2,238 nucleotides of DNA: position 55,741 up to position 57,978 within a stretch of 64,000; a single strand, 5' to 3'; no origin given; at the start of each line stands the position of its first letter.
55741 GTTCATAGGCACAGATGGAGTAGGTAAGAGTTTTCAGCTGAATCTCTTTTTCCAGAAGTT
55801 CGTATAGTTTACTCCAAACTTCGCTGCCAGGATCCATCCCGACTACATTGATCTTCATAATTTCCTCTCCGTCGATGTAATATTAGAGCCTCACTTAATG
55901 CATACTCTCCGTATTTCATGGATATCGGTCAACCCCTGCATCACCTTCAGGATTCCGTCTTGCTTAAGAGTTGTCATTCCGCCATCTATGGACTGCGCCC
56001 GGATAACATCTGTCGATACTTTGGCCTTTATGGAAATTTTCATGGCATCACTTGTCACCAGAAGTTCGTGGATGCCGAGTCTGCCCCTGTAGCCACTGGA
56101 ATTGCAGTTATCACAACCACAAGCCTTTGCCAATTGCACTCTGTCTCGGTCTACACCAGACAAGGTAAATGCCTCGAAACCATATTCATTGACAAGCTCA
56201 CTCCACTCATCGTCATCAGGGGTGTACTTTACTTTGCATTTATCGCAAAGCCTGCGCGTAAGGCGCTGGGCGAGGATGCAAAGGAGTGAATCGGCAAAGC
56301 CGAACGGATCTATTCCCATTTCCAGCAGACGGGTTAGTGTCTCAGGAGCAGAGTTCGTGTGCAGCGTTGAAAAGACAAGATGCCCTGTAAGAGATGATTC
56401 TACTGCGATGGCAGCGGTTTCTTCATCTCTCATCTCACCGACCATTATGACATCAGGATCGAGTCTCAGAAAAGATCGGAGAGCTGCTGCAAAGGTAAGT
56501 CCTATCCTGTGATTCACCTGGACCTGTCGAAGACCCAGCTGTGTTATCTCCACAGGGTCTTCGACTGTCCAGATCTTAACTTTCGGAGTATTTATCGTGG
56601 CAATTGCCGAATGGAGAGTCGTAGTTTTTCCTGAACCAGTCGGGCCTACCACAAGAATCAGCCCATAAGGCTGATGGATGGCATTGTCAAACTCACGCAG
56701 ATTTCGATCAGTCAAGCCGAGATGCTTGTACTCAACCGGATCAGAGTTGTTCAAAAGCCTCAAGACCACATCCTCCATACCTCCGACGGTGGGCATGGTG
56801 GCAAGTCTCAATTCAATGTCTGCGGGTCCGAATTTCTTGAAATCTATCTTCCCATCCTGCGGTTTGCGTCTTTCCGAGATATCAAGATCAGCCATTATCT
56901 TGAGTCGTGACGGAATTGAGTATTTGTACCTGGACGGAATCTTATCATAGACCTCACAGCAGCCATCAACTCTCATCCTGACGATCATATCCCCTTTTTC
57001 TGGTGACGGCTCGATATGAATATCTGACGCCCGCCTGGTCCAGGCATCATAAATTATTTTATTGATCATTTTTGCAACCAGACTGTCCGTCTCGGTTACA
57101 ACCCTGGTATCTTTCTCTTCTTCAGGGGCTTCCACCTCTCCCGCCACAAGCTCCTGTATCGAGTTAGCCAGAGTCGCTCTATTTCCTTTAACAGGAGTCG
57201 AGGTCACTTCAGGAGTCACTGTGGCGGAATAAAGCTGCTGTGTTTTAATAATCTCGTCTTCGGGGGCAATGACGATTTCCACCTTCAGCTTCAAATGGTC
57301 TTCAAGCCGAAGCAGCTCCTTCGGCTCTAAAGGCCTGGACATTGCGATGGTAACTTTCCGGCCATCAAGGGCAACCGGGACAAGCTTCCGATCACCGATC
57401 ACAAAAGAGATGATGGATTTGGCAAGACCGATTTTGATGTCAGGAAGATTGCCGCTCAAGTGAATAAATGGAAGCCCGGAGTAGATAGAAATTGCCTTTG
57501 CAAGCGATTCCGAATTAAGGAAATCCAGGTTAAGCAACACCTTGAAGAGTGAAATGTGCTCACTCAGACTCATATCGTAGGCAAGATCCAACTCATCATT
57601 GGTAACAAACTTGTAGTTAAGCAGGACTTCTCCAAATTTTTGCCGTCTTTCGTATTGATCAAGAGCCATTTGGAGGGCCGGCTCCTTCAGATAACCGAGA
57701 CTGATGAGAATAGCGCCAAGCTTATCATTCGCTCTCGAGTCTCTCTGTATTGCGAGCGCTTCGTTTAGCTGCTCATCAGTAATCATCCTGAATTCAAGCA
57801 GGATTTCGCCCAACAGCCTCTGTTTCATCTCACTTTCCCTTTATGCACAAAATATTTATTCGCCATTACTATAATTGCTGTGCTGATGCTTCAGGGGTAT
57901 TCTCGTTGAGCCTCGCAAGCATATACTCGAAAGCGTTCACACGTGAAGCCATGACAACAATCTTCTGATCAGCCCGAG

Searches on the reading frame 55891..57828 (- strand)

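Call 66: search_protein_families(library=pfam, proteins=[window:55891-57828:-], max_evalue=0.00001)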
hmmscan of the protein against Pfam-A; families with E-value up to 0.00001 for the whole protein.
window:55891-57828:- (645 aa): 2 families
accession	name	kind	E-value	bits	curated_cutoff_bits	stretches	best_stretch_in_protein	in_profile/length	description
PF00437.27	T2SSE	-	1.6e-117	392.7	24.9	1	246-641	3-370/370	Type II/IV secretion system protein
PF05157.20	MshEN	-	7.3e-08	32.7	23.1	1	119-200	3-83/90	MshEN domain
